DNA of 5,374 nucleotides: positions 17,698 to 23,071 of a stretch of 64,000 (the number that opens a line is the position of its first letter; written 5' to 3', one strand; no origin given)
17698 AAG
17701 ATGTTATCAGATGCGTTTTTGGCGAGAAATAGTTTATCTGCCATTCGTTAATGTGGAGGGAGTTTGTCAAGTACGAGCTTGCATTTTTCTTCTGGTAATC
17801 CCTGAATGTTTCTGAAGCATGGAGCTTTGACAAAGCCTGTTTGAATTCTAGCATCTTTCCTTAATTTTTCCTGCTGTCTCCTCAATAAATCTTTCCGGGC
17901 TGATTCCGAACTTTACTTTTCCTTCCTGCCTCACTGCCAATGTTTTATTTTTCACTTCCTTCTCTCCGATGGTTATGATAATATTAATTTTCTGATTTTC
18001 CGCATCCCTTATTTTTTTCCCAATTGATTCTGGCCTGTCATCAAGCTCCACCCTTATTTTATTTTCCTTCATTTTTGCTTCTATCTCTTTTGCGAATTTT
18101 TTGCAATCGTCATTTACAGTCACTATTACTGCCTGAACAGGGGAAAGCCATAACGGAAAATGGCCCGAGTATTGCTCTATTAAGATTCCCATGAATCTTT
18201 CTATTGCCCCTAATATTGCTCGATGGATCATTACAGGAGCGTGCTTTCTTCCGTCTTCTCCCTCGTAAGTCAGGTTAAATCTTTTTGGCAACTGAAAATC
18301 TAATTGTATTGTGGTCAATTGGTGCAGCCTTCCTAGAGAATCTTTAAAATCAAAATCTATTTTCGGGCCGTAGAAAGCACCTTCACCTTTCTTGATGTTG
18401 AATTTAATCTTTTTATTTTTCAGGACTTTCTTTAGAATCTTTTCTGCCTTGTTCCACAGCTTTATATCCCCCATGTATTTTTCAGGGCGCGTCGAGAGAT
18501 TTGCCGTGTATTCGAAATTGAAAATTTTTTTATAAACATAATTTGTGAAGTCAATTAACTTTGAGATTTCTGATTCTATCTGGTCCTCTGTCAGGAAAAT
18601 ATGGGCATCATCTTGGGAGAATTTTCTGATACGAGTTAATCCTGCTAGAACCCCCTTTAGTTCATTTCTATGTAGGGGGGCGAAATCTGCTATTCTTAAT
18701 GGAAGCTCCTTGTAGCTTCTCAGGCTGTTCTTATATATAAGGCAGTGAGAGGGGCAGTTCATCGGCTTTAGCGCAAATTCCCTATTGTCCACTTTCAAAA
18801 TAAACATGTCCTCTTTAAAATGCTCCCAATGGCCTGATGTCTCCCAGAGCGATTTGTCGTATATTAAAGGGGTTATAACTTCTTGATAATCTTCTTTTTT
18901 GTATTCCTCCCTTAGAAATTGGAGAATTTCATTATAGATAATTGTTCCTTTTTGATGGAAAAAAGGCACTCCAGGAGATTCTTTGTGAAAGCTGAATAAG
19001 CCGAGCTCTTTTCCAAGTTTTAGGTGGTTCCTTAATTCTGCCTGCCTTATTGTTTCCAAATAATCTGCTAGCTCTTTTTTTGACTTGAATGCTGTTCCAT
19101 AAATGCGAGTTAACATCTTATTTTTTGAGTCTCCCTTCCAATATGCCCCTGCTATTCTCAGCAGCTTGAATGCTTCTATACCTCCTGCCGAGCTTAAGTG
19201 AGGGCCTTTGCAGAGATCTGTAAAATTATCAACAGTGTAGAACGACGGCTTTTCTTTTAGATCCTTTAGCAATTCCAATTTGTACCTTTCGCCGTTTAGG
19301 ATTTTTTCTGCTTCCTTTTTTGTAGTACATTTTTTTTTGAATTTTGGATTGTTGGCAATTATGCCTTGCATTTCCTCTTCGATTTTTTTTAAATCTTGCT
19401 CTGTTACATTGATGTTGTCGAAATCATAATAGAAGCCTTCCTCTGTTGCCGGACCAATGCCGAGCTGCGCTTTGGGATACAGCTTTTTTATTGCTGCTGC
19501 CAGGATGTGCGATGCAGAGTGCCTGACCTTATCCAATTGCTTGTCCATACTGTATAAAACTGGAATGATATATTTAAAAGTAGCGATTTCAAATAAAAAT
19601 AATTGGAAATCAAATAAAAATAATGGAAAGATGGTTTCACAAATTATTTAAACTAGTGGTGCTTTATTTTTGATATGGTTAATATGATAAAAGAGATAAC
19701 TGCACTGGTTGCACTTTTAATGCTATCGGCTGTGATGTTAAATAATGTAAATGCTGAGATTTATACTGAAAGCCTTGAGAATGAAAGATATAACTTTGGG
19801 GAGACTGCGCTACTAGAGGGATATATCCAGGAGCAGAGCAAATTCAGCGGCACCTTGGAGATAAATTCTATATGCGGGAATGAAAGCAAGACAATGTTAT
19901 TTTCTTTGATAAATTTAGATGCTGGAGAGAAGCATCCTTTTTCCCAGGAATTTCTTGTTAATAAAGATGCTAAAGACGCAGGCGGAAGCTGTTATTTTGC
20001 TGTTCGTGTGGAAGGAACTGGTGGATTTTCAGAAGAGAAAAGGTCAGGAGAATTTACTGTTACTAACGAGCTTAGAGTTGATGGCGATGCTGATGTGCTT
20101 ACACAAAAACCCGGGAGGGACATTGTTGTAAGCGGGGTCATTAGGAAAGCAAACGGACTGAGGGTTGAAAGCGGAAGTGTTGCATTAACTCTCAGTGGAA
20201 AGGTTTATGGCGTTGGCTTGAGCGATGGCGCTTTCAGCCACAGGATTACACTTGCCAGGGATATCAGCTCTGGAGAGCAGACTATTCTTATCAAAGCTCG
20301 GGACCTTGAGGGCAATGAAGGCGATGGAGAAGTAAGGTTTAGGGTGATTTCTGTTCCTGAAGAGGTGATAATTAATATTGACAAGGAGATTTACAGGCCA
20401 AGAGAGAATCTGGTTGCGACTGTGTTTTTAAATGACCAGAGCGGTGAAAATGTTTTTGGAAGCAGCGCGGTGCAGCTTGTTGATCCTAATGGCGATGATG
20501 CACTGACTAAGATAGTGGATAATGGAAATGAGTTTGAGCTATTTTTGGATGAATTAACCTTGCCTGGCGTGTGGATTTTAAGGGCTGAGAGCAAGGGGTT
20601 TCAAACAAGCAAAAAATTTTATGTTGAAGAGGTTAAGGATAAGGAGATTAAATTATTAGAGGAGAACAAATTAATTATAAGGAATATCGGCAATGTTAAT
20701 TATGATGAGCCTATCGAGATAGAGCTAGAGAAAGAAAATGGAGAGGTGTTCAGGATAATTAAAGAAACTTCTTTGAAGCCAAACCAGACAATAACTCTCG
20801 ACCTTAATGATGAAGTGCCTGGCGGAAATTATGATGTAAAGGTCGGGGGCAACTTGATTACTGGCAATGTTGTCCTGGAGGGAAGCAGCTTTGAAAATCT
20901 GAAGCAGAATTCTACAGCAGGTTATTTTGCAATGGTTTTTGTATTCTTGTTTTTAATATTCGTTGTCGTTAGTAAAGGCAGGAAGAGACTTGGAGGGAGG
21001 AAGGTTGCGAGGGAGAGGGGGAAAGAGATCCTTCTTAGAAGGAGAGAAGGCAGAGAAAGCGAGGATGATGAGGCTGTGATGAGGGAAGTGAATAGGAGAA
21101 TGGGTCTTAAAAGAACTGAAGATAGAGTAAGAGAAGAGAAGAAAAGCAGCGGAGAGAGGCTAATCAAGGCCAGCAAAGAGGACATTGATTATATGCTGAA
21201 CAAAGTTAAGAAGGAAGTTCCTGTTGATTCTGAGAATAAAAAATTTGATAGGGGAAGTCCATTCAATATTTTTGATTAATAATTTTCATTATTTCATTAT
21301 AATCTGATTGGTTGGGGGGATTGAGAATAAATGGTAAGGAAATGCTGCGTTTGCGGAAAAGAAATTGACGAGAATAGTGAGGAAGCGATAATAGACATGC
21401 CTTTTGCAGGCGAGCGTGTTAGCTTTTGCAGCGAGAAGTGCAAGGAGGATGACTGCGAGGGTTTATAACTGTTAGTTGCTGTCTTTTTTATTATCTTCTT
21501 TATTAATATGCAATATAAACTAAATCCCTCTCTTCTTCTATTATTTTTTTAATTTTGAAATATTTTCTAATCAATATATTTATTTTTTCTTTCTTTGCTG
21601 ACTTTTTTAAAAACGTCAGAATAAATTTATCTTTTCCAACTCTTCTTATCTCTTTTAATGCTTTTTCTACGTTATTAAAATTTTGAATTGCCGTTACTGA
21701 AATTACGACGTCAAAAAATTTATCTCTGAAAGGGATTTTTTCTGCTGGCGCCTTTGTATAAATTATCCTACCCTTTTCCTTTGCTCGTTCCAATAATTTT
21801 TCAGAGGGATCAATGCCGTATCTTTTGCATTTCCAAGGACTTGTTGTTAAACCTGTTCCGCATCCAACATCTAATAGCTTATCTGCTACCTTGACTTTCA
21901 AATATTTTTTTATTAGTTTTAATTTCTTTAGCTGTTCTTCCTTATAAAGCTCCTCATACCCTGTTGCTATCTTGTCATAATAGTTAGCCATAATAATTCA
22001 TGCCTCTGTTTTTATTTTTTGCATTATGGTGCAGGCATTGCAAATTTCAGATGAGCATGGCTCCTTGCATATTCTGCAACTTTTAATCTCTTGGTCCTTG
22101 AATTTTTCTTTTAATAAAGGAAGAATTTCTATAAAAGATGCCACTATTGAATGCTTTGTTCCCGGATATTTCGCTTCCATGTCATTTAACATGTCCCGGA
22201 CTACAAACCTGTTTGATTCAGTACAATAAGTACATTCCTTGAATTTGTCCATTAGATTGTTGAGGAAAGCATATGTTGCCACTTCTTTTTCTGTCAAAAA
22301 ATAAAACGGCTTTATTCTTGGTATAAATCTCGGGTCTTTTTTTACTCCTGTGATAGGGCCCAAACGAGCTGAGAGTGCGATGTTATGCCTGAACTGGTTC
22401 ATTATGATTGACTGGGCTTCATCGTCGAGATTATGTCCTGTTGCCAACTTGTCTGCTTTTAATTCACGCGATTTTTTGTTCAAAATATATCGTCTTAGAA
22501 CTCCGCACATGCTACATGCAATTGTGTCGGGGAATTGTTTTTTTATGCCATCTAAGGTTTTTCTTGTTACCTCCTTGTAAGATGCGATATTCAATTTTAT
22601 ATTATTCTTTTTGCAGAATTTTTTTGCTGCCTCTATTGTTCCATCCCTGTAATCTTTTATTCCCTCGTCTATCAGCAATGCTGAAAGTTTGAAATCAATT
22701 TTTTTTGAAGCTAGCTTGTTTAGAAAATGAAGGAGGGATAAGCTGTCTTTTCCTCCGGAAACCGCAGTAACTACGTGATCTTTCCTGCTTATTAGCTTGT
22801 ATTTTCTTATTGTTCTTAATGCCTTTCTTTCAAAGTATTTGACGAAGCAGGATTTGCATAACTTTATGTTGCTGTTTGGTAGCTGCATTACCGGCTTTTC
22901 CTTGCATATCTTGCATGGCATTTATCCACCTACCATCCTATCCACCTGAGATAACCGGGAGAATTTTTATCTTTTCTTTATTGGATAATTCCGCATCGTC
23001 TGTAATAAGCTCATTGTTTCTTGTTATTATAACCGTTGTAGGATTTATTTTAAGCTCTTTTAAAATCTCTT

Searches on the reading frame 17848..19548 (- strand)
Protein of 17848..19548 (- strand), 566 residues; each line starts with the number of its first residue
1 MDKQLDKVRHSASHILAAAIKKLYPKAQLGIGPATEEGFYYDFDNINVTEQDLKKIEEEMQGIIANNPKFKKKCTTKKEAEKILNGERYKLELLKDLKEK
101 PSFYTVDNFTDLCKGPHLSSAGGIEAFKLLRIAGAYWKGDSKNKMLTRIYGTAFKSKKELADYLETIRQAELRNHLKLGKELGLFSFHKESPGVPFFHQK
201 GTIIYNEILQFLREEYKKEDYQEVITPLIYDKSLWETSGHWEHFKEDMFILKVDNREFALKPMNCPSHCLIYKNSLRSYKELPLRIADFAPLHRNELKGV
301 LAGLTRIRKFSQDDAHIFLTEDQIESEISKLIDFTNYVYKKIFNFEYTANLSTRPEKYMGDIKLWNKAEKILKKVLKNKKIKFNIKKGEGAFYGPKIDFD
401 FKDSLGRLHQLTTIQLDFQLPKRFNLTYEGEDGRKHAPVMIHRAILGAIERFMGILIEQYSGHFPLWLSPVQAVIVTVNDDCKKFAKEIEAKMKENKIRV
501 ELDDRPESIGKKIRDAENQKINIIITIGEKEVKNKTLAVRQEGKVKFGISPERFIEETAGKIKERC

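Call 14: search_protein_families(library=pfam, proteins=[window:17848-19548:-], max_evalue=0.001)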
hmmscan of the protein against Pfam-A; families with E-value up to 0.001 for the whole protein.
window:17848-19548:- (566 aa): 3 families
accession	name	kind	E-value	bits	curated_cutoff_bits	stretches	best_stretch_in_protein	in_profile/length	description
PF00587.30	tRNA-synt_2b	-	1.6e-47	162.4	29.3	1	252-460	4-179/179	tRNA synthetase class II core domain (G, H, P, S and T)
PF03129.25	HGTP_anticodon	-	7.2e-19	68.2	21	1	472-542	1-74/94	Anticodon binding domain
PF07973.19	tRNA_SAD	-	3.1e-13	49.9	24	1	103-150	3-44/44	Threonyl and Alanyl tRNA synthetase second additional domain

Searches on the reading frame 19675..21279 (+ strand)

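Call 14: search_protein_families(library=pfam, proteins=[window:19675-21279:+], max_evalue=0.001)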
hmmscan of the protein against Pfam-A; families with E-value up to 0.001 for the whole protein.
window:19675-21279:+ (534 aa): 1 family
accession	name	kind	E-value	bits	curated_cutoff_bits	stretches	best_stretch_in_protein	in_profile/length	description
PF01835.25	MG2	-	3.5e-08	34.1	32.8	1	233-314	4-93/96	MG2 domain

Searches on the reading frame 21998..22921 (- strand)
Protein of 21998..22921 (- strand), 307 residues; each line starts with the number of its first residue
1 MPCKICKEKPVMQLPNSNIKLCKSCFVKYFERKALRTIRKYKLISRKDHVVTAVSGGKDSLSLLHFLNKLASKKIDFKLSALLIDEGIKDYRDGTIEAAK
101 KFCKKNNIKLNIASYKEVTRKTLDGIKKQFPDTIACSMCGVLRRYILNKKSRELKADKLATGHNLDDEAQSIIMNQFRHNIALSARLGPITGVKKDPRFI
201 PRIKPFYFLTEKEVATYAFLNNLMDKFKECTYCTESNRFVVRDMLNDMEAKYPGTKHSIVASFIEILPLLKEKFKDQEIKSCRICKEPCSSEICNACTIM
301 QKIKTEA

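Call 30: search_protein_families(library=pfam, proteins=[window:21998-22921:-], max_evalue=0.001)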
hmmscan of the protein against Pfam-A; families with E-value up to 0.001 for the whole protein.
window:21998-22921:- (307 aa): 3 families
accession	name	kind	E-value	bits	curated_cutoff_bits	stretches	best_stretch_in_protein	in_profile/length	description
PF01171.26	ATP_bind_3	-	4.1e-16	59.7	27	1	50-221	2-159/182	PP-loop family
PF22082.2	TtuA_LIM_N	-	1.5e-06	28.6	27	1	3-27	2-26/26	2-thiouridine synthetase TtuA, N-terminal LIM domain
PF01507.26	PAPS_reduct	-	1.5e-05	25.5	22.5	1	50-223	2-154/175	Phosphoadenosine phosphosulfate reductase domain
